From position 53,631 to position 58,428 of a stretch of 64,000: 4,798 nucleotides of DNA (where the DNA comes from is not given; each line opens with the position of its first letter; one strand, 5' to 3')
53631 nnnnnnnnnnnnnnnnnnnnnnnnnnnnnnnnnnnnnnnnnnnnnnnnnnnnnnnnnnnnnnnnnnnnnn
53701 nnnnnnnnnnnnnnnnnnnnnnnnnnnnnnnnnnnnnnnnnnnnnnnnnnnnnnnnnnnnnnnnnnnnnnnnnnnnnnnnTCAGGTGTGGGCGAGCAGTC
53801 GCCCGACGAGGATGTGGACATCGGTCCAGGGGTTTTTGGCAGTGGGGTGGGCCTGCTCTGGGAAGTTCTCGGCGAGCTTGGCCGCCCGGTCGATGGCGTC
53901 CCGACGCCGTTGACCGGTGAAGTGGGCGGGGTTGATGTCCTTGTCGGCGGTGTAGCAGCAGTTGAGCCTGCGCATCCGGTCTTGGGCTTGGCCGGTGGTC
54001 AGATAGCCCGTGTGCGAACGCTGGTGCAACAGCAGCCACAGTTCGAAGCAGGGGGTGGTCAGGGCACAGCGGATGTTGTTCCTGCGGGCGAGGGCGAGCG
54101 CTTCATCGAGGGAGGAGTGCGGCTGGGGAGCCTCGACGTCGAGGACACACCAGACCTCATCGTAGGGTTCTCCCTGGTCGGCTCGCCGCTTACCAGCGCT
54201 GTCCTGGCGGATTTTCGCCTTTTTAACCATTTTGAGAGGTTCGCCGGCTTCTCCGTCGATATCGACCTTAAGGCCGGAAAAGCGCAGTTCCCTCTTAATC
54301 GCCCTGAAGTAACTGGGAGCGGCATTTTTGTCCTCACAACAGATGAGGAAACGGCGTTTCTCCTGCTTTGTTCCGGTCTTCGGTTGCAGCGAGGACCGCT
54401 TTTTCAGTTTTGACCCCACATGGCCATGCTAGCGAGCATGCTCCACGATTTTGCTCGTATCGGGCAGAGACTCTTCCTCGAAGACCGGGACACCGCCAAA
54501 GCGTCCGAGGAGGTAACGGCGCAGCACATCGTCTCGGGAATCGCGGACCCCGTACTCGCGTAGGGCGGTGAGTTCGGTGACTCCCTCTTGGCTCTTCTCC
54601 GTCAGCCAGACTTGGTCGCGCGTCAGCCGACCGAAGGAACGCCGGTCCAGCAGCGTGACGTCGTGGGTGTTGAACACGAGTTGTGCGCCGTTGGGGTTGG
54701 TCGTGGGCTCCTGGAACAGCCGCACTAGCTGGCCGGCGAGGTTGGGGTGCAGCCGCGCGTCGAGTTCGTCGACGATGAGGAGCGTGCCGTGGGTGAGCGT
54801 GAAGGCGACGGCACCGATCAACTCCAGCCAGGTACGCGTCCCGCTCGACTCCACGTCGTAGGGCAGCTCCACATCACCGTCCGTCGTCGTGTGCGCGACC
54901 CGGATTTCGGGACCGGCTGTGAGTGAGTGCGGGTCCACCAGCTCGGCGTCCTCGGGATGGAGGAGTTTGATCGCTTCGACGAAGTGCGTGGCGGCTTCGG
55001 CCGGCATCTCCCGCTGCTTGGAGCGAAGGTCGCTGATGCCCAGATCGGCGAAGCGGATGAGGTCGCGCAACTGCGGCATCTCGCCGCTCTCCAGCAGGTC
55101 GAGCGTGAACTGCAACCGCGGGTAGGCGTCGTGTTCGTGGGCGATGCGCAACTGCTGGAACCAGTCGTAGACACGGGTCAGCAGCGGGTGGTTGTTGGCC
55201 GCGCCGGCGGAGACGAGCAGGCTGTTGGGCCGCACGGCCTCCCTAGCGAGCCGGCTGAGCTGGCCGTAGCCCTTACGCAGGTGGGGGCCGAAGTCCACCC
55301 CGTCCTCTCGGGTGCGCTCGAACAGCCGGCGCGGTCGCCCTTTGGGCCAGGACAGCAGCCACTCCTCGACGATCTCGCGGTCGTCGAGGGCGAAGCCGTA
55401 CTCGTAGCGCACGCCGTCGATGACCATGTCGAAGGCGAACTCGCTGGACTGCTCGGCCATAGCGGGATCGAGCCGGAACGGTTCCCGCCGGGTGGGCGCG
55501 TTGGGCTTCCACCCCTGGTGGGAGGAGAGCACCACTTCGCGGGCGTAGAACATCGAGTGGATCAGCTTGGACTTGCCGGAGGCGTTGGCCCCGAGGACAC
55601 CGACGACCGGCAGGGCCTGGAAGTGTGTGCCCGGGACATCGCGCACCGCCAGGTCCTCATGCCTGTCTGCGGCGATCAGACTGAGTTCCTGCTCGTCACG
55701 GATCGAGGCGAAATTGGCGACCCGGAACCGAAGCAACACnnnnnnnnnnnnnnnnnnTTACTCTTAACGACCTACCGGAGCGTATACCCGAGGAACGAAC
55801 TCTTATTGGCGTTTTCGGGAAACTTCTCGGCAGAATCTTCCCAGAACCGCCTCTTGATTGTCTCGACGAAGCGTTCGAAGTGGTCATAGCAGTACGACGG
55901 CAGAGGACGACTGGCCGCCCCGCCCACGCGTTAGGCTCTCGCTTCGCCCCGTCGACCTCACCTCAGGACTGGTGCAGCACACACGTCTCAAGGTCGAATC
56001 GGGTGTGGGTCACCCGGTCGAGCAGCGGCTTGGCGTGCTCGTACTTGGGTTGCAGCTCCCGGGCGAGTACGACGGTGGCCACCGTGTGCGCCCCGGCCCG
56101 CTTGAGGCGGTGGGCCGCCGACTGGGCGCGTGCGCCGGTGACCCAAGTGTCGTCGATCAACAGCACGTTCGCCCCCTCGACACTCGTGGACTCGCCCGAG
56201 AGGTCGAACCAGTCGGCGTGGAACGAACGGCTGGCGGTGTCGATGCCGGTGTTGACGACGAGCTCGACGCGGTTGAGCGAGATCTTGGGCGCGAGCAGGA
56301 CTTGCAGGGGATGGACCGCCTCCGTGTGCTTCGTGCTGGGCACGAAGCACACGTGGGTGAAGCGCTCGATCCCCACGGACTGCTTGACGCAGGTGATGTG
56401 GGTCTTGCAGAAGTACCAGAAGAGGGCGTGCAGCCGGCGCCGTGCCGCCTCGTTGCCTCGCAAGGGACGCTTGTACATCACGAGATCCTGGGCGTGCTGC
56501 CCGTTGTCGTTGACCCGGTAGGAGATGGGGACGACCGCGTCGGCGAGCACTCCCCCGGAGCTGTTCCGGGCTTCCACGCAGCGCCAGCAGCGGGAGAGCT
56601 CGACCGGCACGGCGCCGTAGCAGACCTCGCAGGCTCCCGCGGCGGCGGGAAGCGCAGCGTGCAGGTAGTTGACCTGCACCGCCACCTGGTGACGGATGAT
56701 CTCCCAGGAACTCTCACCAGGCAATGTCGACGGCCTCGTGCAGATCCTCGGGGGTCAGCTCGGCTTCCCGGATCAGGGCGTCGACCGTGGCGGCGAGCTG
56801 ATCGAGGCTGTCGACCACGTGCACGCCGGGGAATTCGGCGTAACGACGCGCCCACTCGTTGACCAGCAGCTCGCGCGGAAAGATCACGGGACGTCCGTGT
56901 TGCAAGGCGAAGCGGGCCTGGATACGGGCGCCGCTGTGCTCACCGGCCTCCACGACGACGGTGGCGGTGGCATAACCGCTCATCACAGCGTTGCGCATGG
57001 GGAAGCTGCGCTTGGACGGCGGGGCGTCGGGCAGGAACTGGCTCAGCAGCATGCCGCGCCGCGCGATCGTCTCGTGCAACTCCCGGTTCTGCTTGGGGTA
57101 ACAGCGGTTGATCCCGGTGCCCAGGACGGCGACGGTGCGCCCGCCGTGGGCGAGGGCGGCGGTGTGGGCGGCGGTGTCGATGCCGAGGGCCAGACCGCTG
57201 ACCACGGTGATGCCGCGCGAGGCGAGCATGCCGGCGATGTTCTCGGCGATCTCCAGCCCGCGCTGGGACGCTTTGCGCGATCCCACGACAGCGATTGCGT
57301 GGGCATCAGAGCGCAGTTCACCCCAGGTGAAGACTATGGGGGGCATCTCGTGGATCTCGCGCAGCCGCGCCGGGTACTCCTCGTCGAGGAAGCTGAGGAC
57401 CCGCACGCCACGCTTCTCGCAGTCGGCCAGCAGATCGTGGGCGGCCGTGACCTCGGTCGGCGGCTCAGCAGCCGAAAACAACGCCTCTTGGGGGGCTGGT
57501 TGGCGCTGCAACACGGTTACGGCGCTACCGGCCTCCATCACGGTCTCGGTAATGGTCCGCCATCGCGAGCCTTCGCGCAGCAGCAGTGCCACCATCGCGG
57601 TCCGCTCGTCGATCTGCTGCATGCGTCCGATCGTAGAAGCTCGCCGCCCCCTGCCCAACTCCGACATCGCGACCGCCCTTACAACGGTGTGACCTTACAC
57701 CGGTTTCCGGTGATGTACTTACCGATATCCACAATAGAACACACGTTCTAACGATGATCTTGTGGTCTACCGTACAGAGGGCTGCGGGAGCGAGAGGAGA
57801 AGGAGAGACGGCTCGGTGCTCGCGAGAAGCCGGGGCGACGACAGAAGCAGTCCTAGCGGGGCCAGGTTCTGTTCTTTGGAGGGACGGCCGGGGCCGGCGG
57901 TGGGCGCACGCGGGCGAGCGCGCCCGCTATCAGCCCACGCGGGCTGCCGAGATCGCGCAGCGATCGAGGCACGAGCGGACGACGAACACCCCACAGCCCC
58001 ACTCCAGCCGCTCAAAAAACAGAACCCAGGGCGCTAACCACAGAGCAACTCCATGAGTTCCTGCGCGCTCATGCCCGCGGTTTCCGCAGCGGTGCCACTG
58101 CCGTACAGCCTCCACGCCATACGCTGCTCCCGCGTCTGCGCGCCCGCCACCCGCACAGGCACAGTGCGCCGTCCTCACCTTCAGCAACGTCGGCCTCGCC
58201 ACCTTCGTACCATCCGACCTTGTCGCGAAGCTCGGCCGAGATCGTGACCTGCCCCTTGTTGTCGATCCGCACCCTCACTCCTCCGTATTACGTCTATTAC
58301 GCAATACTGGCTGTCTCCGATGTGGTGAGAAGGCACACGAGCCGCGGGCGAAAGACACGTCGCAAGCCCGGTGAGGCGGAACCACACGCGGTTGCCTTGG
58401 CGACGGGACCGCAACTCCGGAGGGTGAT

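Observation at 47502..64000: A ~16.5-kb defence island stacking at least six conflict systems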

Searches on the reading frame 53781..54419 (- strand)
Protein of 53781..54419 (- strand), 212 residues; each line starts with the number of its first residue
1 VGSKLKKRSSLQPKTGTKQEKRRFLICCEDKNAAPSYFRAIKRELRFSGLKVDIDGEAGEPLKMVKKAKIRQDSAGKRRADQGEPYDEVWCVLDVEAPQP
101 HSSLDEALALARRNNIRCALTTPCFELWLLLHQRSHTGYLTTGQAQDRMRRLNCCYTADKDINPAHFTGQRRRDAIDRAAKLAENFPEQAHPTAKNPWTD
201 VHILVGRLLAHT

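Call 6: search_protein_families(library=pfam, proteins=[window:53781-54419:-], max_evalue=0.01)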
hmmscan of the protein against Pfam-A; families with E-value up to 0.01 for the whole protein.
window:53781-54419:- (212 aa): 1 family
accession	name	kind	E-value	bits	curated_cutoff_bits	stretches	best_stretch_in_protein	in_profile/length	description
PF13707.11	RloB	-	1.8e-32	113.6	31.5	1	24-208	1-195/195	RloB-like protein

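Call 8: search_protein_families(library=padloc, proteins=[window:53781-54419:-], max_evalue=0.001)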
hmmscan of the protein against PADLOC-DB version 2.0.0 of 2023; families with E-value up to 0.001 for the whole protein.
window:53781-54419:- (212 aa): 1 family
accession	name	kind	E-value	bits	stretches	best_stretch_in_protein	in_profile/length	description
PDLC02337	AbiLii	-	3.8e-20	71.2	1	13-209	23-86/170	AbiLii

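Call 90: search_protein_families(library=ncbifam, proteins=[window:53781-54419:-], max_evalue=0.00001)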
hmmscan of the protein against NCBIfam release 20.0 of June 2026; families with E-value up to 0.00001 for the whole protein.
window:53781-54419:- (212 aa): 0 families

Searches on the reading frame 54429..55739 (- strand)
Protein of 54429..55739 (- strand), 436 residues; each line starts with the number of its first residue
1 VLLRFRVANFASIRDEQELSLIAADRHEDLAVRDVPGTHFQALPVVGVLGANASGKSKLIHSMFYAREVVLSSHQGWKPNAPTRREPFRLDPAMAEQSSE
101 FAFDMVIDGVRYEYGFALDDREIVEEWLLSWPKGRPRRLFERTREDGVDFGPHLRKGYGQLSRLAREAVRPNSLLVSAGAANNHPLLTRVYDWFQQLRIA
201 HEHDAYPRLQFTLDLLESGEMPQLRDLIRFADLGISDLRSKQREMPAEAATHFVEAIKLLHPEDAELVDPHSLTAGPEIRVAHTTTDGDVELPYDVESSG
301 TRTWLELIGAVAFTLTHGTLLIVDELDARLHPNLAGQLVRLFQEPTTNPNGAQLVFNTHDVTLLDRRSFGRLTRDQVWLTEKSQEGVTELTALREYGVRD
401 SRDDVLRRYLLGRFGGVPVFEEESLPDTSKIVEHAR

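Call 6: search_protein_families(library=pfam, proteins=[window:54429-55739:-], max_evalue=0.01)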
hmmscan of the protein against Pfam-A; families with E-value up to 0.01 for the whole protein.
window:54429-55739:- (436 aa): 2 families
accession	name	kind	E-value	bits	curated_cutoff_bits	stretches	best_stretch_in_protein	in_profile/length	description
PF13304.12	AAA_21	-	3.8e-33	116.3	27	1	46-365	2-304/304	AAA domain, putative AbiEii toxin, Type IV TA system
PF13175.12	AAA_15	-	6.6e-05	23.1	32.1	1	280-359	291-369/374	AAA ATPase domain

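Call 8: search_protein_families(library=padloc, proteins=[window:54429-55739:-], max_evalue=0.001)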
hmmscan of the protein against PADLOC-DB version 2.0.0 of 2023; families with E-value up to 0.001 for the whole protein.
window:54429-55739:- (436 aa): 27 families (the best 25 are shown)
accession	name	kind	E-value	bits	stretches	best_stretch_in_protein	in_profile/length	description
PDLC02335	AbiLi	-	1.9e-83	278.2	1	1-426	49-293/326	AbiLi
PDLC02980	AriA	-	1.7e-31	108.3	1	46-365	2-304/304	-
PDLC04176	HEC-01A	-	2.1e-09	35.2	1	289-402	248-353/371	-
PDLC04393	PDC-M07A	-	2.9e-08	31.1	1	298-393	289-381/435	-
PDLC04392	PDC-M07A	-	3.7e-08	30.8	1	294-395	283-381/432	-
PDLC04426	PDC-M12A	-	6.2e-08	30.4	0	294-365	257-324/369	-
PDLC04391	PDC-M07A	-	1.2e-07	29.1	1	298-395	285-379/412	-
PDLC03878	NsnB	-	3.7e-07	28.2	0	300-360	220-277/345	-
PDLC04182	HEC-01A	-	4.4e-07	27.2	1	319-392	307-374/406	-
PDLC02979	AriA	-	5.4e-07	27.7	1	280-360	290-369/373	-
PDLC04177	HEC-01A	-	7e-07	26.6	1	165-395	153-367/393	-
PDLC04135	mad3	-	8.2e-07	26.9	0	287-366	255-329/374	mads_3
PDLC04389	PDC-M07A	-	1.3e-06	25.6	1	316-395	324-401/443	-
PDLC00301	PtuA1|PtuA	-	2.4e-06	24.8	1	320-412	284-368/429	AAA ATPase domain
PDLC00293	PtuA1|PtuA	-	2.9e-06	24.5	1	278-385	299-402/527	AAA ATPase domain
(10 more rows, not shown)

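Call 90: search_protein_families(library=ncbifam, proteins=[window:54429-55739:-], max_evalue=0.00001)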
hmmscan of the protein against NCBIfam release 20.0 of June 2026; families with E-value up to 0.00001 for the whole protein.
window:54429-55739:- (436 aa): 0 families

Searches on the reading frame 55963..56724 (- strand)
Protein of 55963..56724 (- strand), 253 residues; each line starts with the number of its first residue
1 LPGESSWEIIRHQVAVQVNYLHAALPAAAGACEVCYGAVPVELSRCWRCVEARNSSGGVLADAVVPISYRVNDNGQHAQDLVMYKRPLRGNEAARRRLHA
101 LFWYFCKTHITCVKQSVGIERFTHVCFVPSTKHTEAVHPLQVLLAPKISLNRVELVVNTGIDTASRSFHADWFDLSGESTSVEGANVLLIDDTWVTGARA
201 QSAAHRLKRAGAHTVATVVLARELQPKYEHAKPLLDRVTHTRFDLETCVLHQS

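Call 6: search_protein_families(library=pfam, proteins=[window:55963-56724:-], max_evalue=0.01)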
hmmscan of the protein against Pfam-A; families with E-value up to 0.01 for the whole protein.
window:55963-56724:- (253 aa): 1 family
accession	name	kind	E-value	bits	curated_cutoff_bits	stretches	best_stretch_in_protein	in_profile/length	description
PF00156.33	Pribosyltran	-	4.7e-05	23.2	26.3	1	178-232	81-135/158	Phosphoribosyl transferase domain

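Call 8: search_protein_families(library=padloc, proteins=[window:55963-56724:-], max_evalue=0.001)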
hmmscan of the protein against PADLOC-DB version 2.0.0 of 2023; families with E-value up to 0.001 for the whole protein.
window:55963-56724:- (253 aa): 2 families
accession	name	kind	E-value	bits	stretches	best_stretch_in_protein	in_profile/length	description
PDLC03928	PsyrT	-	3e-09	33.7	1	107-223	560-684/689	-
PDLC03962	ShosT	-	2.4e-05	22.3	1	181-226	168-214/237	-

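Call 69: search_solved_structures(query=window:55963-56724:-, max_evalue=1, show_alignments=1)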
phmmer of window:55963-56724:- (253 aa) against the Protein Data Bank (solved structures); distinct sequences matched with E-value up to 1: 3.
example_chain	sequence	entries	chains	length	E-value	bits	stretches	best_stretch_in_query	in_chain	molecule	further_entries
5hkf_A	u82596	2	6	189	0.28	14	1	177-219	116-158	Orotate phosphoribosyltransferase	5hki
5hkl_A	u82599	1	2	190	0.28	14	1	177-219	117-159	Orotate phosphoribosyltransferase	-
2p1z_A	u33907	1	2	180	0.63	12.8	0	178-219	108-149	Phosphoribosyltransferase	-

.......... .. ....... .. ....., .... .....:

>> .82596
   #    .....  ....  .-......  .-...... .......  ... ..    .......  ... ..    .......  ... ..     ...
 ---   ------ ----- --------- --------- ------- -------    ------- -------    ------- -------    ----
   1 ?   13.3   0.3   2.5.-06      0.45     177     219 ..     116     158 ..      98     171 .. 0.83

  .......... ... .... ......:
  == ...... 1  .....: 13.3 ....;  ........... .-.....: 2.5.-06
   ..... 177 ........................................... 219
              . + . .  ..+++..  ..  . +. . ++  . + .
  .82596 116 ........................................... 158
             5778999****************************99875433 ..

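Call 90: search_protein_families(library=ncbifam, proteins=[window:55963-56724:-], max_evalue=0.00001)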
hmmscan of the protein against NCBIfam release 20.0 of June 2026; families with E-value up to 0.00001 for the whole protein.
window:55963-56724:- (253 aa): 0 families

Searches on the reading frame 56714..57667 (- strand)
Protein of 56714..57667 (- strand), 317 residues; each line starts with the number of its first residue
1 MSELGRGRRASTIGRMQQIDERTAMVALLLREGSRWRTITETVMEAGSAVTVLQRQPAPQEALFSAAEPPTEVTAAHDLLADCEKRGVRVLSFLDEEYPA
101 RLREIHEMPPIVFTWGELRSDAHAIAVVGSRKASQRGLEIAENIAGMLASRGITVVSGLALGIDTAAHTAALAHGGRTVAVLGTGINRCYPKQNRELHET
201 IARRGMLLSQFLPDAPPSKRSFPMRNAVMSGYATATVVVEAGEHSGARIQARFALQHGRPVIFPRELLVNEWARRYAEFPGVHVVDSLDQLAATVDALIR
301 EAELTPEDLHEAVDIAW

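Call 6: search_protein_families(library=pfam, proteins=[window:56714-57667:-], max_evalue=0.01)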
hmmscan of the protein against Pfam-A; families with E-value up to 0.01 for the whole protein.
window:56714-57667:- (317 aa): 2 families
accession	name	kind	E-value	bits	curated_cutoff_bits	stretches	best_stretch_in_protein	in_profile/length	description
PF02481.21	DNA_processg_A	-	7.5e-64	215.2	29.6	1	83-264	2-188/212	DNA recombination-mediator protein A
PF18306.6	LDcluster4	-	4.3e-09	36.6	26.3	1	124-182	3-62/151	SLOG cluster4 family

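Call 8: search_protein_families(library=padloc, proteins=[window:56714-57667:-], max_evalue=0.001)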
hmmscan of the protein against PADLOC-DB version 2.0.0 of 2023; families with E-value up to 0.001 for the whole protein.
window:56714-57667:- (317 aa): 3 families
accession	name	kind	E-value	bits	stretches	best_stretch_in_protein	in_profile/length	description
PDLC03961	ShosA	-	4.5e-68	227.8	1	51-290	41-287/303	-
PDLC03927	PsyrA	-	1.5e-33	114.5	1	82-257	88-265/398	-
PDLC02997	ShosA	-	1.2e-28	98.3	1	71-264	78-273/327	-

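Call 14: find_encoding_contigs(protein=window:56714-57667:-, flank=10000, max_places=10)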
Protein window:56714-57667:- (317 aa): no gene with exactly this product is on record in the collection.

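Call 70: search_solved_structures(query=window:56714-57667:-, max_evalue=0.001)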
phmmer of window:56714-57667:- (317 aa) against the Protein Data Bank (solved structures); distinct sequences matched with E-value up to 0.001: 7.
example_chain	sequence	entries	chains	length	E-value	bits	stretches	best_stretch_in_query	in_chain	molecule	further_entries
3uqz_A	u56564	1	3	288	4e-34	121.3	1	91-262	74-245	DNA processing protein DprA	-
3maj_A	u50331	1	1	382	1.2e-27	100.1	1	21-262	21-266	DNA processing chain A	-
8zva_A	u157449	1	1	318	4.4e-27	98.2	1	53-264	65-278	DNA processing protein DprA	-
9vzo_A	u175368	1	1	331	4.8e-27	98.1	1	53-264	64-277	DprA-like antitoxin protein ShosA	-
5mll_A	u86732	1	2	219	9.1e-15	57.8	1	120-268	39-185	DNA processing chain A (DprA)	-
4ljr_A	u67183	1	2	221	9.2e-15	57.8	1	120-269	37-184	DNA processing chain A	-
4ljk_A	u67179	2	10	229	9.8e-15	57.7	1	120-269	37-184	DNA processing chain A (DprA)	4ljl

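Call 90: search_protein_families(library=ncbifam, proteins=[window:56714-57667:-], max_evalue=0.00001)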
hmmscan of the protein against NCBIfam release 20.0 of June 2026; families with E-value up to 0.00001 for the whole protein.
window:56714-57667:- (317 aa): 3 families
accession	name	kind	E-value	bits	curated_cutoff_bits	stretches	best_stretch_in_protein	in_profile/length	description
TIGR00732.1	dprA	equivalog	5.3e-55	186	191.15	1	84-262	5-185/220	DNA-processing protein DprA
NF008007.0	PRK10736.1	equivalog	1.4e-47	162.7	495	1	81-261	65-247/374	DNA-protecting protein DprA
TIGR00725.1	TIGR00725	hypoth_equivalog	2.5e-06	27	106.9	0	124-183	3-62/159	TIGR00725 family protein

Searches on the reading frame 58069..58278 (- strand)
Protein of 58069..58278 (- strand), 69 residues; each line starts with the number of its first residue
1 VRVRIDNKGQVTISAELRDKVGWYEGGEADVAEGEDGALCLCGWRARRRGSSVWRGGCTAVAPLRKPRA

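Call 58: search_protein_families(library=pfam, proteins=[window:58069-58278:-], max_evalue=0.1)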
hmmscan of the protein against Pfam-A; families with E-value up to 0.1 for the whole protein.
window:58069-58278:- (69 aa): 1 family
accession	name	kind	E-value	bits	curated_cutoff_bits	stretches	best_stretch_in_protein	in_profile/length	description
PF04014.23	MazE_antitoxin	-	0.0084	16.5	24.7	1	3-41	2-40/48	Antidote-toxin recognition MazE, bacterial antitoxin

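Call 59: search_protein_families(library=padloc, proteins=[window:58069-58278:-], max_evalue=0.001)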
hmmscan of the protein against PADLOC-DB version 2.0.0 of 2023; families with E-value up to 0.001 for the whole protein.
window:58069-58278:- (69 aa): 0 families
